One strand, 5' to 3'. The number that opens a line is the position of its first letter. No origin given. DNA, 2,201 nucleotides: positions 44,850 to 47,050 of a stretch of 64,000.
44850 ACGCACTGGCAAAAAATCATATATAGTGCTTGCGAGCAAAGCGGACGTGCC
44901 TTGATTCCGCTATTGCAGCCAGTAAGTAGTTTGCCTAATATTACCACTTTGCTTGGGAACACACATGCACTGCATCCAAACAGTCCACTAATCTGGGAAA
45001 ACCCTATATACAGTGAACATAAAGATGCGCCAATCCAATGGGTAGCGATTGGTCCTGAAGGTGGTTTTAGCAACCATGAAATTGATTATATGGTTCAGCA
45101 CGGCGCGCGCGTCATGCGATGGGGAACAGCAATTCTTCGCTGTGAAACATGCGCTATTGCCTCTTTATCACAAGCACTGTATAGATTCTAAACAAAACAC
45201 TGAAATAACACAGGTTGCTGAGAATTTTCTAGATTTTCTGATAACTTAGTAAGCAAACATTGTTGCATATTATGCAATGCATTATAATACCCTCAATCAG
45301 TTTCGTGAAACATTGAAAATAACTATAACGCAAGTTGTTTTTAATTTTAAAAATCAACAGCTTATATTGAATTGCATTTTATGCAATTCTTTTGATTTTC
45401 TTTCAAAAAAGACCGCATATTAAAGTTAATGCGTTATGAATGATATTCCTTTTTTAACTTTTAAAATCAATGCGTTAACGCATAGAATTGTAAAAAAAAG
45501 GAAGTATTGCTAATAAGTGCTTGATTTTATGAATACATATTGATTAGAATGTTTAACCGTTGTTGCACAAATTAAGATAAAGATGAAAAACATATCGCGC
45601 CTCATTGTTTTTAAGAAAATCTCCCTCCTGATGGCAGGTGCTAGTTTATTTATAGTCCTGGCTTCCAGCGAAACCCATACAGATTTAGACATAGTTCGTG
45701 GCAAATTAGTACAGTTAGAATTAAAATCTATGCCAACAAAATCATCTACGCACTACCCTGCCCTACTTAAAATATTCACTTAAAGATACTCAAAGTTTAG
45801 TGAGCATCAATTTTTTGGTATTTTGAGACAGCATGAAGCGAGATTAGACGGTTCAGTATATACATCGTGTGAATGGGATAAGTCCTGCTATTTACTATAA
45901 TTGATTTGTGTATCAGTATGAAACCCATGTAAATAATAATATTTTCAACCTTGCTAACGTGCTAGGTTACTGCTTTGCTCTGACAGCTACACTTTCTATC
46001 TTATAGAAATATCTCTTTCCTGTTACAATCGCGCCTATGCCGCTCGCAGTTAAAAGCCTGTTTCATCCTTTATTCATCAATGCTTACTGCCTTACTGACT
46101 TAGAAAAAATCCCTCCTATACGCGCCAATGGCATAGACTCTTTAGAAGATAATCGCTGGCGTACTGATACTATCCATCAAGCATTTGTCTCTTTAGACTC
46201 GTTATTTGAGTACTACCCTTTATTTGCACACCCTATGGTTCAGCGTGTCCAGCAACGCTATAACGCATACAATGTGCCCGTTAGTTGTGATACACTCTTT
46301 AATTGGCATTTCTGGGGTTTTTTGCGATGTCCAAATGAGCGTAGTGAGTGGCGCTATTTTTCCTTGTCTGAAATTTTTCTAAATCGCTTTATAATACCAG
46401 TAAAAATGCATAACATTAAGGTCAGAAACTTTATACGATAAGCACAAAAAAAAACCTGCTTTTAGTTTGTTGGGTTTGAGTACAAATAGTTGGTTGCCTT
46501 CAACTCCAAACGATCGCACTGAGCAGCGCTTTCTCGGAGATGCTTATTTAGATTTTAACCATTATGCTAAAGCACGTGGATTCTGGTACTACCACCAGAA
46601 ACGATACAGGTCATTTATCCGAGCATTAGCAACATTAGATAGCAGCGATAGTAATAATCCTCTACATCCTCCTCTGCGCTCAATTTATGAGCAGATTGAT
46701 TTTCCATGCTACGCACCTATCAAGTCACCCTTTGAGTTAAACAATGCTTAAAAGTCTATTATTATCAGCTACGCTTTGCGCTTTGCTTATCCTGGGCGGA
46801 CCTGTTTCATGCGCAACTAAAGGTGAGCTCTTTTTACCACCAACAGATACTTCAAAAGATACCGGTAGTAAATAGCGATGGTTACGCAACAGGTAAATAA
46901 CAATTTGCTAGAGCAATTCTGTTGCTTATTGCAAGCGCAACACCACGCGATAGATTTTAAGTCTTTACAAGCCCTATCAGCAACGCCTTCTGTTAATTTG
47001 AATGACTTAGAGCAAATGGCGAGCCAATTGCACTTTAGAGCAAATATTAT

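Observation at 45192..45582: AT-rich 390-bp intergenic region carrying three different perfect palindromes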

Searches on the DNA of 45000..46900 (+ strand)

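Call 9: search_rna_families(source=window, start=45000, end=46200, threshold=evalue, max_evalue=10)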
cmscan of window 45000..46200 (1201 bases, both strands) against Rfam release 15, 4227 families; matches with E-value up to 10: 4.
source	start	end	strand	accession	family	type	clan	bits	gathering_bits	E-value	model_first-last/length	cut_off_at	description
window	45353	45443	-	RF02070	STnc300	Gene; sRNA;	-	19.7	80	9.7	1-159/159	no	Salmonella enterica sRNA STnc300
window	45735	45821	-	RF02747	FtrA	Gene; sRNA;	-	19.4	134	6.6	1-111/111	no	Francisella sRNA A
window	45752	45832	-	RF00439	SNORD87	Gene; snRNA; snoRNA; CD-box;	-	17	50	4.8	1-85/85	no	Small nucleolar RNA SNORD87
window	45078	45134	+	RF01142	sR19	Gene; snRNA; snoRNA; CD-box;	-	12.4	45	4.3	1-63/63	no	Small nucleolar RNA sR19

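Call 33: search_dna_similar(query=window:45150-46900:+, collection=plasmids, mode=distant, max_evalue=0.01)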
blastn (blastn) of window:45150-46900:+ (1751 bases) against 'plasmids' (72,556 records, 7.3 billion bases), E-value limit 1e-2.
No match.

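Call 34: search_dna_similar(query=window:45150-46900:+, collection=phages, mode=distant, max_evalue=0.01)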
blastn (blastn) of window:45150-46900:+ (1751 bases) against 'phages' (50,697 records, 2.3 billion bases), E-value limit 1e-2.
No match.

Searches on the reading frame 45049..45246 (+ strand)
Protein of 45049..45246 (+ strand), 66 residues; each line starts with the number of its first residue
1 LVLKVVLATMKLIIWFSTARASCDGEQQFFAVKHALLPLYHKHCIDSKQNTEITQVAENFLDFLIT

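Call 67: search_protein_families(library=ncbifam, max_evalue=0.01, proteins=[P0245])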
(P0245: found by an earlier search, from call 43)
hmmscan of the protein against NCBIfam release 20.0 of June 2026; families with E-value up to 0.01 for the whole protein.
P0245 (237 aa): 0 families

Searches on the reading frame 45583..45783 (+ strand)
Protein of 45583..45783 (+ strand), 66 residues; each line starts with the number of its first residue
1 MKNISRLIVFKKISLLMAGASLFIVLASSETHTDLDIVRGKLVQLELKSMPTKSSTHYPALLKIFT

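Call 8: search_protein_families(library=pfam, proteins=[window:45583-45783:+])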
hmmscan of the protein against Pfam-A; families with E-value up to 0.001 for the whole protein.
window:45583-45783:+ (66 aa): 0 families

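Call 43: list_cluster_members(proteins=[window:45583-45780:+, window:46037-46438:+, window:46467-46748:+, window:46745-46873:+, window:45049-45246:+, window:50338-51507:+])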
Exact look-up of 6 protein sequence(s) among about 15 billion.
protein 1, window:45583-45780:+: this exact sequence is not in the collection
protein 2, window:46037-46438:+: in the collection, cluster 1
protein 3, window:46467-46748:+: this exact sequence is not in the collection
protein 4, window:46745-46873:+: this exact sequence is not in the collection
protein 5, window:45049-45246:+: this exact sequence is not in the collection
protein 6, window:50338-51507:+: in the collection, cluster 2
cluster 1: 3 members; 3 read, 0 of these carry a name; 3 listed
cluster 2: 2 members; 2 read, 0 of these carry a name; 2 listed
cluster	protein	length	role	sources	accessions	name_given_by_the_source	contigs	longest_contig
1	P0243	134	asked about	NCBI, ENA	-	-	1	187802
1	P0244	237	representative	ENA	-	-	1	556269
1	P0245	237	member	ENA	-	-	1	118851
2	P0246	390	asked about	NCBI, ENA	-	-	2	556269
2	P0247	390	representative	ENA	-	-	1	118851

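Call 67: search_protein_families(library=ncbifam, max_evalue=0.01, proteins=[P0245, window:45583-45780:+])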
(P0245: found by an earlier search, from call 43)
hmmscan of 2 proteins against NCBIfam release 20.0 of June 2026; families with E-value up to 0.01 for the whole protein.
P0245 (237 aa): 0 families

window:45583-45780:+ (66 aa): 0 families

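Call 70: predict_structure(protein=P0245)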
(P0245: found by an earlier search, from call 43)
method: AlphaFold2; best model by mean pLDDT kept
length: 237 residues; sequences in the alignment: 1
mean_pLDDT: 32.7   pTM: 0.22
mean pLDDT of the five models: 32.7, 29.6, 29.0, 27.6, 27.5
residues with pLDDT >= 90: 0; 70-90: 0; 50-70: 0; < 50: 237
segments of 3 or more residues with pLDDT < 50: 1-237
pLDDT, mean of each block of 10 residues (from residue 1): 27 27 31 32 29 33 40 40 37 35 34 33 25 32 29 38 31 32 31 32 40 34 32 32
secondary structure, 60 per line:
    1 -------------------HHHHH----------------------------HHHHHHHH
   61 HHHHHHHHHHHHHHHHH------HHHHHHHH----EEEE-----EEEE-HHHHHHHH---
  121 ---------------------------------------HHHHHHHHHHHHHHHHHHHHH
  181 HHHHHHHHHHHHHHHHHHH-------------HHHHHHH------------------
elements in order: H20-24 H53-77 H84-91 E96-99 E105-108 H110-117 H160-199 H213-219

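Call 74: search_protein_representatives(protein=P0245)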
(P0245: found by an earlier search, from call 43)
Query: 237 residues. Proteins with E-value up to 0.001 (for the whole library): 2; up to 1e-10: 2; up to 1e-30: 2. The best 2 are listed.
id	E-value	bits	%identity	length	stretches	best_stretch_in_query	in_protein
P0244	3.3e-157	538.0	96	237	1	1-237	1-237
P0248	8.6e-40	153.4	40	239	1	7-204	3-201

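Call 75: find_encoding_contigs(protein=P0248, flank=10000, max_places=6)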
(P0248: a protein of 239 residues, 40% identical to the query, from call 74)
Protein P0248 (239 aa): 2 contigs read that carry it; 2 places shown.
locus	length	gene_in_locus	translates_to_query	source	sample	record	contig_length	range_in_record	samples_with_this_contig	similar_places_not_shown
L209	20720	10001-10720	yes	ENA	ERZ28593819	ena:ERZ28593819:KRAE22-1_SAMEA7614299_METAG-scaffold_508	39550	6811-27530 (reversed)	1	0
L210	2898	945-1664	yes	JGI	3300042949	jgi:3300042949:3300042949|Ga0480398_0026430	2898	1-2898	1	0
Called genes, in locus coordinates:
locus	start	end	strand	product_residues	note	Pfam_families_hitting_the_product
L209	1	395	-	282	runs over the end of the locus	PF01040:UbiA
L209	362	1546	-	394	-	PF07219:HemY_N, PF25062:ARM_TT21_N (faint), PF13428:TPR_14 (faint), PF13432:TPR_16 (weak)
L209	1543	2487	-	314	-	-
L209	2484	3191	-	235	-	PF02602:HEM4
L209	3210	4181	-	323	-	PF01379:Porphobil_deam, PF03900:Porphobil_deamC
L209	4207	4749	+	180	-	PF13899:Thioredoxin_7 (weak), PF13098:Thioredoxin_2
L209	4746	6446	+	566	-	PF02690:Na_Pi_cotrans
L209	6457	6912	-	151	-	-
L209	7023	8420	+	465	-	PF00206:Lyase_1, PF14698:ASL_C2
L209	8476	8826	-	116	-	PF02452:PemK_toxin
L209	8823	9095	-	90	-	PF01402:RHH_1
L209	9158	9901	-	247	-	PF01925:TauE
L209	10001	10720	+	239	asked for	-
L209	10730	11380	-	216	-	PF00756:Esterase (weak), PF02230:Abhydrolase_2, PF20434:BD-FAE (faint), PF12146:Hydrolase_4 (faint), PF00561:Abhydrolase_1 (faint), PF01738:DLH (faint), PF00326:Peptidase_S9 (faint)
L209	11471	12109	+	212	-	PF00142:Fer4_NifH (faint), PF01656:CbiA, PF06564:CBP_BcsQ (faint), PF07015:VirC1, PF09140:MipZ (weak), PF10609:ParA, PF13614:AAA_31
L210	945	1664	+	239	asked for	-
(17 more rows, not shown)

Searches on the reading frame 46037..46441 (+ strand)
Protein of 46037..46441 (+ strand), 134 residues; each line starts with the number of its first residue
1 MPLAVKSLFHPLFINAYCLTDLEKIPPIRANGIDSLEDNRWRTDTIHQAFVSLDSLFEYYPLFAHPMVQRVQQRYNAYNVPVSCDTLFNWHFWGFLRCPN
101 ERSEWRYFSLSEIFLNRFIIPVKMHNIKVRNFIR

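Call 8: search_protein_families(library=pfam, proteins=[window:46037-46441:+])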
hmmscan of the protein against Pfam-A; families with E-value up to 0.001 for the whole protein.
window:46037-46441:+ (134 aa): 0 families

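Call 31: find_homologous_proteins(query=window:46037-46438:+, max_evalue=0.001)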
Query window:46037-46438:+: 2 candidates shared short words with the query, none scored E <= 0.001.

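Call 67: search_protein_families(library=ncbifam, max_evalue=0.01, proteins=[P0245])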
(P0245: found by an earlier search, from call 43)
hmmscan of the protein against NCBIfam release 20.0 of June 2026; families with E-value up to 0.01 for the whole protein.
P0245 (237 aa): 0 families
